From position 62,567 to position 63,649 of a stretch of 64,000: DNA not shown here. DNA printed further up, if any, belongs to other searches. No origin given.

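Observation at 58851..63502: Four-gene operon: wHTH, nuclease-methyltransferase fusion, two-TRD S subunit and an Rx4H (HEPN-like) tail gene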

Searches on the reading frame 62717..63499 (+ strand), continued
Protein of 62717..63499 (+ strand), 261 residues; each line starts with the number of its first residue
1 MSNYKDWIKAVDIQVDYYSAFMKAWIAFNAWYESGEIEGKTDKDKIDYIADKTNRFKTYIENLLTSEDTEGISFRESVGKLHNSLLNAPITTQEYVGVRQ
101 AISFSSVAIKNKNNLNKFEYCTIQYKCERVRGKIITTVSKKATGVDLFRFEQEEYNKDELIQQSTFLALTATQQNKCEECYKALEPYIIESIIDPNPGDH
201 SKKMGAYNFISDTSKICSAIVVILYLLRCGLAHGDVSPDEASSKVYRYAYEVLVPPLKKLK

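Call 48: search_protein_families(library=padloc, alignment_id=A2, max_evalue=0.01)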
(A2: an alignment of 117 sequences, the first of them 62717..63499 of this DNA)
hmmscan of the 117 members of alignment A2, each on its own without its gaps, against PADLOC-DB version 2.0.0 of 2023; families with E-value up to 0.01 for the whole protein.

A. member 1, window:62717-63499:+ (261 aa): 0 families

B. families by the number of members that match (of 117 scanned): 3 families
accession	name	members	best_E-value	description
PDLC03511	REase_II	1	0.0025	Type II restriction enzyme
PDLC03925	OloA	1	0.0026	-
PDLC03004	Hp1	1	0.0061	-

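Call 49: search_protein_families(library=padloc, proteins=[L033:8807-10594:+, L033:10713-11300:+, L039:34-948:+, L030:8814-9515:+, L030:9551-9889:+, L030:10006-10599:+, L038:4058-5998:+, L038:6799-8142:+, L036:2696-3421:+], max_evalue=0.001)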
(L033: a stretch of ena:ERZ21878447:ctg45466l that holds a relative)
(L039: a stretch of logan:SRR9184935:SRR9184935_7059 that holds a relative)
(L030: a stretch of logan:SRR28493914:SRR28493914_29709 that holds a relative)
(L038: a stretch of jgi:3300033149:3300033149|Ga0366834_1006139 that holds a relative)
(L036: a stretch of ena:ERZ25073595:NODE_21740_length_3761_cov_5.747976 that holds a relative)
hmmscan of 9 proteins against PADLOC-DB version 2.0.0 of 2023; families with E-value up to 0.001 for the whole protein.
L033:8807-10594:+ (595 aa): 26 families (the best 25 are shown)
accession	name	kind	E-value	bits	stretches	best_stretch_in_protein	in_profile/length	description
PDLC04157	HEC-06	-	2e-29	100.6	1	1-557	1-518/558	-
PDLC04155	HEC-06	-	3.2e-29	99.8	1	6-296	3-278/562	-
PDLC04154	HEC-06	-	1.9e-28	97.4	1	6-560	5-530/569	-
PDLC02687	Orf5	-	1.5e-25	88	1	12-298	5-283/543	Orf5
PDLC02700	Orf5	-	1.1e-22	78.5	1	16-297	4-269/555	Orf5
PDLC02701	Orf5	-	1.1e-20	71.7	1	14-276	9-277/596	Orf5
PDLC02693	Orf5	-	1.3e-20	71.9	1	22-556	7-504/543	Orf5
PDLC02695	Orf5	-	1.3e-20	71.4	1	8-275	3-280/601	Orf5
PDLC02686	Orf5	-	2.1e-20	70.8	1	8-268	3-256/566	Orf5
PDLC02691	Orf5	-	3.3e-19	66.9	1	7-443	2-423/579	Orf5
PDLC02792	SspE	-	8.6e-15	52.1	2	26-105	26-112/771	SspE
PDLC02688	Orf5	-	1.3e-14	51.7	1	17-295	4-274/554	Orf5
PDLC04156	HEC-06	-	4e-13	46.8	1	22-290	19-279/562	-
PDLC02783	SspE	-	9.1e-13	45.3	2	132-260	257-375/793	SspE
PDLC02698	Orf5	-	9.9e-13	45.7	1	7-295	2-289/573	Orf5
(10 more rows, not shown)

L033:10713-11300:+ (195 aa): 18 families
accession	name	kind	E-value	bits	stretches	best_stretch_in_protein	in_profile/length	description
PDLC02269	AbiEi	-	4.1e-80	266.7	1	1-193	60-250/251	AbiEi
PDLC02287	AbiEi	-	9.4e-75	249.4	1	2-193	61-250/253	AbiEi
PDLC02270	AbiEi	-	4.7e-37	125.5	1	4-185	68-259/265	AbiEi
PDLC02267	AbiEi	-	3.8e-27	93.3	1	4-177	66-238/252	AbiEi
PDLC02271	AbiEi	-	7.8e-14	49.5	1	14-182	88-260/263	AbiEi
PDLC02266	AbiEi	-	1.3e-12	45.7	1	15-180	85-251/258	AbiEi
PDLC02282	AbiEi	-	1.4e-10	39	1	13-166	83-237/260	AbiEi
PDLC02237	AbiEi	-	1.8e-10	38.8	1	62-157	167-262/285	AbiEi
PDLC02225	AbiEi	-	3.4e-10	38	1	9-92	65-150/198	AbiEi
PDLC02276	AbiEi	-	1.9e-07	28.9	1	9-138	76-209/270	AbiEi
PDLC02272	AbiEi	-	2.4e-07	28.7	1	12-136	70-197/200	AbiEi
PDLC02252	AbiEi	-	4.5e-07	27.7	1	12-178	82-250/259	AbiEi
PDLC02265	AbiEi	-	3.9e-06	24.7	1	9-88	66-149/198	AbiEi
PDLC02283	AbiEi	-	1.7e-05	22.7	1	10-89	70-153/201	AbiEi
PDLC02248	AbiEi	-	9.3e-05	20.2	1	9-125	64-184/198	AbiEi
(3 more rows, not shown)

L039:34-948:+ (304 aa): 0 families

L030:8814-9515:+ (233 aa): 4 families
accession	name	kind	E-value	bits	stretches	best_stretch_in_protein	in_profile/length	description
PDLC04990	PDC-S31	-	3.3e-27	93.9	1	51-207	103-254/259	-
PDLC04994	PDC-S31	-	3.5e-20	70.5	1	57-185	120-248/273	-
PDLC04991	PDC-S31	-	2.6e-17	61.2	1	49-136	56-147/208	-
PDLC04992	PDC-S31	-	1.5e-10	39.3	1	52-108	51-110/220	-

L030:9551-9889:+ (112 aa): 0 families

L030:10006-10599:+ (197 aa): 0 families

L038:4058-5998:+ (646 aa): 44 families (the best 25 are shown)
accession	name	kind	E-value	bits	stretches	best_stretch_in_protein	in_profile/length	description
PDLC03034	MTase_I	-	5.2e-235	779.8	1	14-645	12-670/672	Type I methyltransferase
PDLC03318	MTase_II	-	3.2e-66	222.1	1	132-612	141-670/723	Type II methyltransferase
PDLC04134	mad2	-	2.9e-41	139.8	1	56-638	4-490/492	mads_2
PDLC03030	MTase_I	-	1.5e-40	137.3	1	17-567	13-582/670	Type I methyltransferase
PDLC03021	MTase_I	-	1.8e-40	137.2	2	278-422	118-264/491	Type I methyltransferase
PDLC03018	MTase_I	-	2e-37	127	2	54-365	22-350/749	Type I methyltransferase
PDLC03218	MTase_II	-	2.5e-34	116.7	1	202-569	135-484/532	Type II methyltransferase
PDLC03624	REase_MTase_IIG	-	8.9e-24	81.4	1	285-573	381-654/1271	Type IIG restriction enzyme-methyltransferase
PDLC03026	MTase_I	-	1.1e-23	82.2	1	271-570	89-361/487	Type I methyltransferase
PDLC03317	MTase_II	-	2.2e-21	73.9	2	456-604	425-563/831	Type II methyltransferase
PDLC03357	MTase_II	-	8.3e-19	65.4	1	299-570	98-338/620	Type II methyltransferase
PDLC03025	MTase_I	-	9.6e-19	65.5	2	313-390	154-226/569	Type I methyltransferase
PDLC03031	MTase_I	-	9.9e-16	55.1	1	277-566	134-403/834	Type I methyltransferase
PDLC03022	MTase_I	-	7.4e-14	49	1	444-566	286-406/857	Type I methyltransferase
PDLC03311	MTase_II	-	4.4e-13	46.7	1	453-567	98-209/464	Type II methyltransferase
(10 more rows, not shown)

L038:6799-8142:+ (447 aa): 63 families (the best 25 are shown)
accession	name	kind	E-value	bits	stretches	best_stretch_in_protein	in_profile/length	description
PDLC03194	Specificity_I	-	2.2e-31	107.3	2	57-186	37-163/391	Type I specificity subunit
PDLC04137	mad5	-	8.4e-31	105.5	1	50-438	23-389/392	mads_5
PDLC03105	Specificity_I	-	5.4e-24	83.4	2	52-197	262-407/448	Type I specificity subunit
PDLC03079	Specificity_I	-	1.1e-23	82.2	3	53-207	273-430/470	Type I specificity subunit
PDLC03179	Specificity_I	-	7.6e-23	79.2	2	53-188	126-264/589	Type I specificity subunit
PDLC03164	Specificity_I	-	1.4e-19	68.7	2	55-207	25-182/409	Type I specificity subunit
PDLC03120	Specificity_I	-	1.7e-19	68.4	2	88-439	99-450/515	Type I specificity subunit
PDLC03169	Specificity_I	-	2.6e-19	68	2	55-188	245-382/461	Type I specificity subunit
PDLC03168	Specificity_I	-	1.8e-18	65.3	2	58-198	284-421/459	Type I specificity subunit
PDLC03086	Specificity_I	-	2.8e-18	64.1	2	78-208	58-190/458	Type I specificity subunit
PDLC03089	Specificity_I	-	8.4e-18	62.7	2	47-182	23-159/446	Type I specificity subunit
PDLC03099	Specificity_I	-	9.2e-18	62.5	2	51-203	225-372/405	Type I specificity subunit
PDLC03154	Specificity_I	-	1.5e-17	62.2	2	60-208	227-380/406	Type I specificity subunit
PDLC03072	Specificity_I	-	1.8e-17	61.5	2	73-196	282-408/448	Type I specificity subunit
PDLC03095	Specificity_I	-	3.7e-17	60.2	2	92-262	111-281/473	Type I specificity subunit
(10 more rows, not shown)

L036:2696-3421:+ (241 aa): 5 families
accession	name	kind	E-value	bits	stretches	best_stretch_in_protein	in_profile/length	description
PDLC04921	PDC-S14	-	1.1e-20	72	1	138-240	174-268/280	-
PDLC04925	PDC-S14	-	3.4e-08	30.8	0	201-229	261-288/301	-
PDLC04923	PDC-S14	-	3.3e-07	27.7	0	42-104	71-141/320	-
PDLC04922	PDC-S14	-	4.5e-05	20.9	0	42-105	50-114/305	-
PDLC03216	MTase_II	-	9.3e-05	19.6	1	167-240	286-355/364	Type II methyltransferase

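Call 59: search_dna_similar(query=window:62717-63499:+, collection=plasmids, mode=protein, max_evalue=0.001, max_rows=20)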
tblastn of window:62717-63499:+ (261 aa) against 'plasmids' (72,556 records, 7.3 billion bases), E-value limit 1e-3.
Records with a match: 4; places in all: 4; records where one place covers at least 80% of the query: 1.
Best place of each record, by identity: <60% 4.
By first word of the organism name: Klebsiella 4.
By predicted mobility (MOB-suite, as given by PLSDB): conjugative 4.
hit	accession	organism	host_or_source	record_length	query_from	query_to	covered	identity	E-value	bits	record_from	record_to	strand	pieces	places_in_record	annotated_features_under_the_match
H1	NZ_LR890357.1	Klebsiella pneumoniae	Homo sapiens,urine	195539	6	254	95%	26.2%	6e-18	90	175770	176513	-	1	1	hypothetical protein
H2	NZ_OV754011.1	Klebsiella pneumoniae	-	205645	132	254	47%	25.0%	8e-4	48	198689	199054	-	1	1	hypothetical protein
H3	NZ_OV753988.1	Klebsiella pneumoniae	-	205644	132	254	47%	25.0%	8e-4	48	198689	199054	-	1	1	hypothetical protein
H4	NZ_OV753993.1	Klebsiella pneumoniae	-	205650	132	254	47%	25.0%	8e-4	48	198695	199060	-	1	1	hypothetical protein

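Call 60: search_dna_similar(query=window:62717-63499:+, collection=phages, mode=protein, max_evalue=0.001, max_rows=20)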
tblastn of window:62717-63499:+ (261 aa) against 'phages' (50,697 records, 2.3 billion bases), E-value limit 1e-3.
No match.

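Call 61: get_annotated_region(hit=H1, flank=8000)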
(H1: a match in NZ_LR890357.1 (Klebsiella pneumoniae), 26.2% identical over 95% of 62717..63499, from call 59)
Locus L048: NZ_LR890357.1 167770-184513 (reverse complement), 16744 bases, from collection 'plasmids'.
description: Klebsiella pneumoniae strain INF231 isolate INF231 plasmid 2, complete sequence
organism: Klebsiella pneumoniae (NCBI taxid 573)
taxonomy: Bacteria; Pseudomonadota; Gammaproteobacteria; Enterobacterales; Enterobacteriaceae; Klebsiella; Klebsiella pneumoniae
host: -; source: Homo sapiens,urine; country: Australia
typing (MOB-suite, as given by PLSDB): conjugative; replicon IncFIB,IncFII; relaxase MOBF,MOBF; mating-pair formation MPF_F
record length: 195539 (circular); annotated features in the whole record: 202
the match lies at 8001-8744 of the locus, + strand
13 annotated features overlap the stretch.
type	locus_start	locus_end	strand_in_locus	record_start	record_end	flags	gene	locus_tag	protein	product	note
CDS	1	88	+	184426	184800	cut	-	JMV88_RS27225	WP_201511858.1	hypothetical protein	-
CDS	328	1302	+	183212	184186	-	parM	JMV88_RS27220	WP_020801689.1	plasmid segregation protein ParM domain-containing protein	-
CDS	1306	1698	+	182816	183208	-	-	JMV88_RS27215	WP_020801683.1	plasmid partitioning/stability family protein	-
CDS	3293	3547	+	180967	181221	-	-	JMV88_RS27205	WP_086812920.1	type I toxin-antitoxin system ptaRNA1 family toxin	-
CDS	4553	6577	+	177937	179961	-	-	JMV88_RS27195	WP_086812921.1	N-6 DNA methylase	GO:0006306 - DNA methylation [Evidence IEA]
CDS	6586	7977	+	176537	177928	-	-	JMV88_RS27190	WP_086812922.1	restriction endonuclease subunit S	-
CDS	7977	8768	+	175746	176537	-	-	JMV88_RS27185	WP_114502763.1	hypothetical protein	-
CDS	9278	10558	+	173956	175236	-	-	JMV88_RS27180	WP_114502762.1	DUF262 domain-containing protein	-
CDS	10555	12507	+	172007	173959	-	-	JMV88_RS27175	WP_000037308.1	DUF262 domain-containing protein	-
CDS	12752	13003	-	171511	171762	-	-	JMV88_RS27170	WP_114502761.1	type II toxin-antitoxin system Phd/YefM family antitoxin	-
CDS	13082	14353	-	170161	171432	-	-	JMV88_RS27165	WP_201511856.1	Y-family DNA polymerase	-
CDS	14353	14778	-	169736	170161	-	umuD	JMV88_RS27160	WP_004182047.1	translesion error-prone DNA polymerase V autoproteolytic subunit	-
CDS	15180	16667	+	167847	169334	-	ltrA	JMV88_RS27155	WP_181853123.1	group II intron reverse transcriptase/maturase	GO:0000373 - Group II intron splicing [Evidence IEA]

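Call 62: get_annotated_region(hit=H2, flank=7000)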
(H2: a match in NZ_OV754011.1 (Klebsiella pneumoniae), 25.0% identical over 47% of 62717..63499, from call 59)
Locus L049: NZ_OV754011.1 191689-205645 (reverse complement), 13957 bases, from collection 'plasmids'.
description: Klebsiella pneumoniae isolate BB1541 plasmid BB1541_1, complete sequence
organism: Klebsiella pneumoniae (NCBI taxid 573)
taxonomy: Bacteria; Pseudomonadota; Gammaproteobacteria; Enterobacterales; Enterobacteriaceae; Klebsiella; Klebsiella pneumoniae
host: -; source: -; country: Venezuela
typing (MOB-suite, as given by PLSDB): conjugative; replicon IncFIB; relaxase MOBF,MOBF; mating-pair formation MPF_F
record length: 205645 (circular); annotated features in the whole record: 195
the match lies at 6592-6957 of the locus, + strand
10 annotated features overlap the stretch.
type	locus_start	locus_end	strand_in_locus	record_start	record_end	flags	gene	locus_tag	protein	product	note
CDS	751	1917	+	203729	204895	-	sopA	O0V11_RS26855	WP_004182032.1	plasmid-partitioning protein SopA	-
CDS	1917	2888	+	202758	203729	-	-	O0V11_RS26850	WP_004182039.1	ParB/RepB/Spo0J family plasmid partition protein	-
CDS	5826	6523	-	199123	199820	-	-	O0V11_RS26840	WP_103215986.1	IS1-like element IS1A family transposase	GO:0006313 - DNA transposition [Evidence IEA]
CDS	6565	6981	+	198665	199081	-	-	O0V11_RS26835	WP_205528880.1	hypothetical protein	-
CDS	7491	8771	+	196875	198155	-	-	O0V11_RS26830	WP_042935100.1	DUF262 domain-containing protein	-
CDS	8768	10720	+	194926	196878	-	-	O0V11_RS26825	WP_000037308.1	DUF262 domain-containing protein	-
CDS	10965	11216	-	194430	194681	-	-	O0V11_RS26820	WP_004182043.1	hypothetical protein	-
CDS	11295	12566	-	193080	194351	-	-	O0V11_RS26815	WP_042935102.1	Y-family DNA polymerase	-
CDS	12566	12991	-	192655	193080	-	umuD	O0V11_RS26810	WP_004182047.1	translesion error-prone DNA polymerase V autoproteolytic subunit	-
CDS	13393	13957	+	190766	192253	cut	ltrA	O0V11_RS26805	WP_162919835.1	group II intron reverse transcriptase/maturase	GO:0000373 - Group II intron splicing [Evidence IEA]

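Call 83: fold_search(model_id=the predicted structure, library=viral)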
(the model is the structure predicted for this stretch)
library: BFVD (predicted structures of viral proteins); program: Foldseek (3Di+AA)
matches with E <= 10: 1245; with E <= 0.001: 0
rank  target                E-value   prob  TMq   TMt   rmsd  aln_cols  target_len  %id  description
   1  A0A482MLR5            2.2e-02  0.82  0.17  0.19  12.6       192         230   10  Glycosyltransferase [Burkholderia phage BcepSauron]
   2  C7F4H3                4.2e-02  1.00  0.22  0.54   6.6        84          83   11  (no name in the UniProt tables at hand)
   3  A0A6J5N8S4            5.4e-02  0.15  0.15  0.07  24.9       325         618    9  Portal protein [uncultured Caudovirales phage]
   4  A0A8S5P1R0            6.3e-02  0.16  0.11  0.06  21.2       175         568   12  Uncharacterized protein [Myoviridae sp. ctLnO19]
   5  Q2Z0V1                7.0e-02  0.51  0.14  0.29  19.3       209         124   10  Uncharacterized protein [Pseudomonas phage EL]
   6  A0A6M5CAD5            7.3e-02  0.20  0.14  0.10  18.8       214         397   13  (no name in the UniProt tables at hand)
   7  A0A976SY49            7.7e-02  0.98  0.17  0.44   7.8        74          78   18  Uncharacterized protein [Enterococcus phage TJE2]
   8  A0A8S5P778            8.1e-02  1.00  0.14  0.48   3.8        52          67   12  Uncharacterized protein [Herelleviridae sp. cttEB8]
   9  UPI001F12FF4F         8.9e-02  0.99  0.18  0.24   5.7        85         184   13  (no name look-up for this kind of identifier)
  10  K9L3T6                8.9e-02  0.15  0.10  0.16  18.1       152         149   11  Uncharacterized protein [Pectobacterium phage phiTE]
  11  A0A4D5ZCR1            9.4e-02  1.00  0.16  0.24   4.9        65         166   15  Uncharacterized protein [Burkholderia phage BcepSaruman]
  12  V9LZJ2                9.9e-02  0.96  0.17  0.25   6.9        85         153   16  Uncharacterized protein [Vibrio phage VP4B]
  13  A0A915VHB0            9.9e-02  0.89  0.17  0.44  11.3       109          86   15  (no name in the UniProt tables at hand)
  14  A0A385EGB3            1.0e-01  0.98  0.16  0.42   7.7        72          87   12  Uncharacterized protein [Caulobacter phage CcrSC]
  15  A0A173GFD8            1.0e-01  0.84  0.16  0.21  15.9       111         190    9  Uncharacterized protein [Erwinia phage vB_EamM_Deimos-Minion]
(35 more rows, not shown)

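Call 90: search_protein_families(library=pfam, proteins=[L048:7977-8765:+, L033:8001-8798:+, L039:979-1809:+, L038:6001-6783:+, L036:1877-2674:+, L048:9278-10555:+, L048:10555-12504:+, L001:6322-6507:+], max_evalue=1)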
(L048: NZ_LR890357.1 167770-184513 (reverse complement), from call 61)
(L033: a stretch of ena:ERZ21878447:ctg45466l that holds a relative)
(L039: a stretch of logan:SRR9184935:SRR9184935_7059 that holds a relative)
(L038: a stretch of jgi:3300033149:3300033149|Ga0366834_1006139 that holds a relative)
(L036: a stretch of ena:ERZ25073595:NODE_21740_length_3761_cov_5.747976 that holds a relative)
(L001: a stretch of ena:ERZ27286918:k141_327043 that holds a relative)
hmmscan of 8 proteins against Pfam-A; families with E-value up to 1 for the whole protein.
L048:7977-8765:+ (263 aa): 2 families
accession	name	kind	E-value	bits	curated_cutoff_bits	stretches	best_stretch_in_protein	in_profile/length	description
PF12731.12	Mating_N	-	0.098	13.2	21.4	0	166-210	22-63/95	Mating-type protein beta 1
PF02599.21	CsrA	-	0.29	11.6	27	1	134-151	15-32/53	Global regulator protein family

L033:8001-8798:+ (266 aa): 0 families

L039:979-1809:+ (277 aa): 1 family
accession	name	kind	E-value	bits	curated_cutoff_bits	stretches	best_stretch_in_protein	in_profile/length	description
PF04815.20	Sec23_helical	-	0.13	12.5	27.8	1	140-170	53-82/103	Sec23/Sec24 helical domain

L038:6001-6783:+ (261 aa): 2 families
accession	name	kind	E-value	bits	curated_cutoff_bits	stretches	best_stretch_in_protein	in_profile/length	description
PF11561.13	Saw1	-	0.012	15.6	20.5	1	114-201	116-185/247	Single strand annealing-weakened 1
PF22292.1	DUF6965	-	0.084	13.3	25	0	235-260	39-64/66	Domain of unknown function (DUF6965)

L036:1877-2674:+ (266 aa): 1 family
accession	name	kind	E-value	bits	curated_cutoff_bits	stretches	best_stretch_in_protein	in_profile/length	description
PF14931.11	IFT20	-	0.14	12.8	27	1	22-95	29-102/119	Intraflagellar transport complex B, subunit 20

L048:9278-10555:+ (426 aa): 2 families
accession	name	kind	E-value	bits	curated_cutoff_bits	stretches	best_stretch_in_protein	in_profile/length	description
PF25202.1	DUF7834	-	3.5e-55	187.9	27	1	186-413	2-229/235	Family of unknown function (DUF7834)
PF03235.19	GmrSD_N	-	2.2e-28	100.2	33.2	1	19-175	6-199/199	GmrSD restriction endonuclease, N-terminal domain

L048:10555-12504:+ (650 aa): 5 families
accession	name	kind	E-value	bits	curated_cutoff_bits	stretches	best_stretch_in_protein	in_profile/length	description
PF03235.19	GmrSD_N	-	4.5e-34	118.8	33.2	1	14-214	2-199/199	GmrSD restriction endonuclease, N-terminal domain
PF07510.16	GmrSD_C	-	7.3e-15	55.5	23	1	521-631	23-137/138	GmrSD restriction endonucleases, C-terminal domain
PF12352.13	V-SNARE_C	-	0.012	16.3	27.1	1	127-170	4-47/66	Snare region anchored in the vesicle membrane C-terminus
PF14823.11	Sirohm_synth_C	-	0.043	13.8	24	1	457-497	27-67/68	Sirohaem biosynthesis protein C-terminal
PF20636.2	SMN_G2-BD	-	0.072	13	22.2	1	347-362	9-24/29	Survival Motor Neuron, Gemin2-binding domain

L001:6322-6507:+ (62 aa): 0 families

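Call 91: find_encoding_contigs(protein=P0162, flank=6000, max_places=2)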
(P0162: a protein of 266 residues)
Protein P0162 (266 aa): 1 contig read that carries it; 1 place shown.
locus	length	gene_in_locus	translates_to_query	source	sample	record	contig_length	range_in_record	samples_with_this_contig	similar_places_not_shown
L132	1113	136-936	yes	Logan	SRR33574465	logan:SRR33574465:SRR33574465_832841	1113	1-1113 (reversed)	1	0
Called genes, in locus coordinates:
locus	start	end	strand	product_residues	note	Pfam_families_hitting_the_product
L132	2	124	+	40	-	?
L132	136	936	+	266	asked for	-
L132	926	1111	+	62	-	?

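Call 92: find_encoding_contigs(protein=P0178, flank=6000, max_places=2)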
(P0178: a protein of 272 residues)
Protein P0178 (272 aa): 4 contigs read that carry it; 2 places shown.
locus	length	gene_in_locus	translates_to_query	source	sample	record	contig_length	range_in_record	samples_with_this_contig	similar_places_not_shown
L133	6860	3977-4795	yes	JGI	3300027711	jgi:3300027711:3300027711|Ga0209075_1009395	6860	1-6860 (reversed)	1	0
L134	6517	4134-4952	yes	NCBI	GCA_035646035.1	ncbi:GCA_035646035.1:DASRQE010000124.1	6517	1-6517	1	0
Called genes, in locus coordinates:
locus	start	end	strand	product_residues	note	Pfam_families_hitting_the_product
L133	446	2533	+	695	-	PF04313:HSDR_N (faint), PF13588:HSDR_N_2, PF02384:N6_Mtase, PF07669:Eco57I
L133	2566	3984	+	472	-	PF01420:Methylase_S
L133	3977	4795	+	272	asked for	-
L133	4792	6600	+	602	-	PF03235:GmrSD_N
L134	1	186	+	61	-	?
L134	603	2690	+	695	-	PF04313:HSDR_N (faint), PF13588:HSDR_N_2, PF02384:N6_Mtase, PF07669:Eco57I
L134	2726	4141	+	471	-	PF01420:Methylase_S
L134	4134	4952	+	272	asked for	-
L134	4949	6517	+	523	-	PF03235:GmrSD_N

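Call 93: find_encoding_contigs(protein=P0200, flank=6000, max_places=2)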
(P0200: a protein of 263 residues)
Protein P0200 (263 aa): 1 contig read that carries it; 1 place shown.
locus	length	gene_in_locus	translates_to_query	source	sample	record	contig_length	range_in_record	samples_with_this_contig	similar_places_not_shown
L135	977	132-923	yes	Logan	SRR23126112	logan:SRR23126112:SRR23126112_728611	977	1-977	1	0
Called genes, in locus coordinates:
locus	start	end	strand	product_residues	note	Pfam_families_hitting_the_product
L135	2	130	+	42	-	?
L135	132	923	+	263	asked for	-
